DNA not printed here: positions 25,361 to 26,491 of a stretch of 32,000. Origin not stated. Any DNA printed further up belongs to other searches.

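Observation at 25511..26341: Orphan 276-aa zinc-ribbon protein in the AT-shifted islet: candidate stand-alone defence or abortive-infection gene of unknown family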

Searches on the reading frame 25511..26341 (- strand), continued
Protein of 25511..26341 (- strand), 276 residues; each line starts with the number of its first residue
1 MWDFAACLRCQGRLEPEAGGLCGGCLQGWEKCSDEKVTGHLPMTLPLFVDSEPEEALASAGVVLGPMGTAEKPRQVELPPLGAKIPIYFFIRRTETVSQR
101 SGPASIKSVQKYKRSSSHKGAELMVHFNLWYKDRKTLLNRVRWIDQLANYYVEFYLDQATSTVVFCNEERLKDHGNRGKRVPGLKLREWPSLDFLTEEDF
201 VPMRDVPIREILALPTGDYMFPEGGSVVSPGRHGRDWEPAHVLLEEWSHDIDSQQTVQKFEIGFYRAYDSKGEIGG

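Call 48: search_protein_families(library=padloc, proteins=[L005:8318-9856:+, L001:17055-18335:+, L007:2365-3645:-, L007:1249-2127:-, L001:9251-9997:+, L005:11506-12171:+, L005:7156-8001:-, L001:14198-15025:+, L007:5672-6466:+, L005:3927-5216:+], max_evalue=0.01)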
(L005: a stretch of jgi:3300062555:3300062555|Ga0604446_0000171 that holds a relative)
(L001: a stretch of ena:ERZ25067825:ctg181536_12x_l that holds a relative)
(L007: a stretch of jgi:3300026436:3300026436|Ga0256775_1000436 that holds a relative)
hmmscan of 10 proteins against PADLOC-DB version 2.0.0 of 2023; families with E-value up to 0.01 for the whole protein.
L005:8318-9856:+ (512 aa): 141 families (the best 25 are shown)
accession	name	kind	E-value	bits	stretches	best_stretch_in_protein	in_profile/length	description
PDLC02979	AriA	-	9.4e-24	82.9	2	1-46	1-46/373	-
PDLC02980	AriA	-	2.5e-22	78.2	1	25-274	1-301/304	-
PDLC04178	HEC-01A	-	2.8e-22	77.3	2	216-287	267-342/399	-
PDLC04707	PDC-M55A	-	1.1e-19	68.8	2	1-50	1-50/421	-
PDLC03878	NsnB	-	1.3e-19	69.2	2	207-279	210-284/345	-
PDLC00102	GajA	-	1.6e-18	64.5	2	206-282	259-337/532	AAA ATPase domain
PDLC02358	Old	-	3.4e-18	63.8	2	1-58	2-58/578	Old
PDLC04177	HEC-01A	-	3.5e-18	63.8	2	217-288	280-352/393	-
PDLC04183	HEC-01A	-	1.4e-16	58.6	2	213-292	286-363/402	-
PDLC04611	PDC-M38A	-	1.8e-16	58.7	2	204-273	256-327/383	-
PDLC00098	GajA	-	4.7e-16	56.6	2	210-289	264-344/534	AAA ATPase domain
PDLC04175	HEC-01A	-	5.9e-16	56.5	2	2-45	5-47/363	-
PDLC00062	GajA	-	9.4e-16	55.3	2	231-281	301-349/639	AAA ATPase domain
PDLC02335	AbiLi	-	1.1e-15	55.6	1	3-287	50-249/326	AbiLi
PDLC04179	HEC-01A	-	1.6e-15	55.2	2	216-279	342-408/459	-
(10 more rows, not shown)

L001:17055-18335:+ (426 aa): 0 families

L007:2365-3645:- (426 aa): 0 families

L007:1249-2127:- (292 aa): 0 families

L001:9251-9997:+ (248 aa): 0 families

L005:11506-12171:+ (221 aa): 0 families

L005:7156-8001:- (281 aa): 0 families

L001:14198-15025:+ (275 aa): 0 families

L007:5672-6466:+ (264 aa): 0 families

L005:3927-5216:+ (429 aa): 1 family
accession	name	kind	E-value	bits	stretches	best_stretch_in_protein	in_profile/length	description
PDLC01128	Cas6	-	0.0083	13.6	0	204-286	146-227/246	Cas6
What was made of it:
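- An OLD/AriA/GajA-like ATPase lies immediately upstream in L005 (call 48).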

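Call 49: search_protein_families(library=pfam, proteins=[L001:9251-9997:+, L005:11506-12171:+, L005:7156-8001:-, L007:5672-6466:+, L007:1249-2127:-, L005:3927-5216:+, L001:10955-11533:-, L007:7713-8285:+, L005:5213-5920:-], max_evalue=0.1)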
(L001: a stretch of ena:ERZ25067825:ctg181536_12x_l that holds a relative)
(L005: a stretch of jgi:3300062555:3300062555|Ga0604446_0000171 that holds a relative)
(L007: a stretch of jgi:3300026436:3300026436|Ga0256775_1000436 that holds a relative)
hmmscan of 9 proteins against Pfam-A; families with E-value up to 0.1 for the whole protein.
L001:9251-9997:+ (248 aa): 1 family
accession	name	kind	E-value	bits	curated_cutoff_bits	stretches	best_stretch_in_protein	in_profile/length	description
PF01381.28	HTH_3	-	0.098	13.2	23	0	176-201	4-29/55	Helix-turn-helix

L005:11506-12171:+ (221 aa): 0 families

L005:7156-8001:- (281 aa): 0 families

L007:5672-6466:+ (264 aa): 0 families

L007:1249-2127:- (292 aa): 0 families

L005:3927-5216:+ (429 aa): 0 families

L001:10955-11533:- (192 aa): 1 family
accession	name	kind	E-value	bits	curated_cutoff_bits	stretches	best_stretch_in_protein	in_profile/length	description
PF01297.22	ZnuA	-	0.04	13.8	29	1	70-130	107-168/263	Zinc-uptake complex component A periplasmic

L007:7713-8285:+ (190 aa): 0 families

L005:5213-5920:- (235 aa): 1 family
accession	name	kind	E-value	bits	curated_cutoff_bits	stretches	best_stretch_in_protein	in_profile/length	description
PF09129.16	Chol_subst-bind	-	0.068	12.7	25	1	35-62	204-231/321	Cholesterol oxidase, substrate-binding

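Call 50: search_protein_families(library=ncbifam, alignment_id=A1, max_evalue=1)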
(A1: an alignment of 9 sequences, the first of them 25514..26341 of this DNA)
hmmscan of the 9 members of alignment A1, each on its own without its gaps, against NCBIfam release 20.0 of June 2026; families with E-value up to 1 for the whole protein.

A. member 1, window:25514-26341:- (276 aa): 0 families

B. families by the number of members that match (of 9 scanned): 2 families
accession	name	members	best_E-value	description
NF038399.1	NH_RiPP_Os17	1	0.14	Os1348 family NHLP clan protein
NF043047.1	EstaseRv3036c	1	0.18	esterase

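Call 55: find_related_loci(query=A5, collection=metagenome_contigs, flank=10000)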
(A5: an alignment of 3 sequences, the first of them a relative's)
Query A5 (209 aa) in metagenome_contigs; peptide patterns used: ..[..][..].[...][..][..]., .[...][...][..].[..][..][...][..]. (x = any residue, [..] = any of these).
585 stretches matched a pattern; 1 encode a relative of the query (tblastn E <= 1e-3); 1 distinct loci.
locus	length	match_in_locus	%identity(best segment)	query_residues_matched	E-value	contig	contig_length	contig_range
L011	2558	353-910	33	5-188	2e-22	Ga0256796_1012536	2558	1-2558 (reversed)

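Call 56: find_related_loci(query=A5, collection=genome_contigs, flank=10000)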
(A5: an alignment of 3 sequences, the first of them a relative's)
Query A5 (209 aa) in genome_contigs; peptide patterns used: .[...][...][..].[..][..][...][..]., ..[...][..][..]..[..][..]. (x = any residue, [..] = any of these).
36 stretches matched a pattern, but none encodes a relative of the query by tblastn (E <= 1e-3).

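Call 57: find_related_loci(query=A5, collection=viral_contigs, flank=10000)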
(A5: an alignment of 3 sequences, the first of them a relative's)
Query A5 (209 aa) in viral_contigs; peptide patterns used: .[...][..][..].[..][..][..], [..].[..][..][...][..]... (x = any residue, [..] = any of these).
59 stretches matched a pattern, but none encodes a relative of the query by tblastn (E <= 1e-3).

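Call 63: find_encoding_contigs(protein=P0001, flank=6000, max_places=4)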
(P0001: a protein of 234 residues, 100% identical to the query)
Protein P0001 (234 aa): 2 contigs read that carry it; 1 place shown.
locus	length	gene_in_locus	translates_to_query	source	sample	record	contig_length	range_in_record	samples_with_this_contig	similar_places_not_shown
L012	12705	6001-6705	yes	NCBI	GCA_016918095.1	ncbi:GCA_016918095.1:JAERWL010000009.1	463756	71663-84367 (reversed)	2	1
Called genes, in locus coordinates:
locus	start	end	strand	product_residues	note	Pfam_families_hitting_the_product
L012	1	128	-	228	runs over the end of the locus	PF00561:Abhydrolase_1, PF12697:Abhydrolase_6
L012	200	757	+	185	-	-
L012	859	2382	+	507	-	PF00370:FGGY_N, PF02782:FGGY_C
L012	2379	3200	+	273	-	PF23441:SDR, PF00106:adh_short, PF08659:KR, PF13561:adh_short_C2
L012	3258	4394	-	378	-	PF01370:Epimerase, PF22917:PRISE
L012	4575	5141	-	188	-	PF06414:Zeta_toxin, PF13671:AAA_33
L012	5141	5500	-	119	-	PF11903:ParD_like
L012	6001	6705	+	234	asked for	-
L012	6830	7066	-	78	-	-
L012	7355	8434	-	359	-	PF01926:MMR_HSR1, PF02421:FeoB_N, PF06071:YchF-GTPase_C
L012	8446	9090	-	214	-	PF13489:Methyltransf_23 (weak), PF13649:Methyltransf_25, PF13847:Methyltransf_31 (faint), PF08241:Methyltransf_11, PF08242:Methyltransf_12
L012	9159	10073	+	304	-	PF00892:EamA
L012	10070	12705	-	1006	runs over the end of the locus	PF12740:PETase (weak)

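Call 67: search_dna_similar(query=window:25514-26341:-, collection=phages, mode=protein, max_evalue=1, max_rows=10)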
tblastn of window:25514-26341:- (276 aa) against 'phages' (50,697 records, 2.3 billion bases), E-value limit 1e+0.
No match.

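Call 68: search_dna_similar(query=window:25514-26341:-, collection=plasmids, mode=protein, max_evalue=1, max_rows=10)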
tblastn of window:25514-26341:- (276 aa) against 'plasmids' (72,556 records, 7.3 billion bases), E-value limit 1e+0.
No match.

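Call 70: search_dna_similar(query=P0002, collection=plasmids, mode=protein, max_evalue=0.1, max_rows=10)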
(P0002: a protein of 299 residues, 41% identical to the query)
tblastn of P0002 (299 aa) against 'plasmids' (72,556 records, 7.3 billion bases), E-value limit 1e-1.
No match.

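Call 71: search_dna_similar(query=P0010, collection=plasmids, mode=protein, max_evalue=0.1, max_rows=10)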
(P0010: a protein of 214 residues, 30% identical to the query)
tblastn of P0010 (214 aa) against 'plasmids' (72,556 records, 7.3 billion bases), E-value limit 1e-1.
No match.

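Call 72: search_dna_similar(query=P0006, collection=phages, mode=protein, max_evalue=0.1, max_rows=10)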
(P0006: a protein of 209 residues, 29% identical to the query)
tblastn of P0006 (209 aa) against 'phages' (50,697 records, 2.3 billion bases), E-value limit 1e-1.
No match.

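Call 77: search_protein_families(library=pfam, proteins=[L011:2063-2470:+, L011:1109-2050:+], max_evalue=10)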
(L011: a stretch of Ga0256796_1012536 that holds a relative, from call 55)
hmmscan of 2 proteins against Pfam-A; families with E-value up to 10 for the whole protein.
L011:2063-2470:+ (135 aa): 1 family
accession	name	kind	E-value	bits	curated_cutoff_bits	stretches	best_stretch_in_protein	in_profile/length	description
PF00589.27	Phage_integrase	-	2.8e-11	43.9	27.1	1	39-91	120-169/172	Phage integrase family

L011:1109-2050:+ (313 aa): 0 families

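Call 92: search_protein_families(library=padloc, proteins=[L011:1109-2050:+, L003:2133-2552:+, L006:1673-2062:-, L006:2079-2525:-, L006:2522-3100:-, L006:3105-3596:-, L007:6463-6822:+, L007:7354-7716:+, L007:7713-8285:+], max_evalue=0.01)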
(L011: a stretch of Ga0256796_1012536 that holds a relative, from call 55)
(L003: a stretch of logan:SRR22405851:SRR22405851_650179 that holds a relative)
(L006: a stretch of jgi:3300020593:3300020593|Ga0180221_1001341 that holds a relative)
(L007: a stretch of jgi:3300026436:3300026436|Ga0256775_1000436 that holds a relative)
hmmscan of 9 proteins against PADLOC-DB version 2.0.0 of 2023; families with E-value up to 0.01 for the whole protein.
L011:1109-2050:+ (313 aa): 0 families

L003:2133-2552:+ (139 aa): 0 families

L006:1673-2062:- (129 aa): 0 families

L006:2079-2525:- (148 aa): 0 families

L006:2522-3100:- (192 aa): 0 families

L006:3105-3596:- (163 aa): 0 families

L007:6463-6822:+ (119 aa): 0 families

L007:7354-7716:+ (120 aa): 0 families

L007:7713-8285:+ (190 aa): 0 families
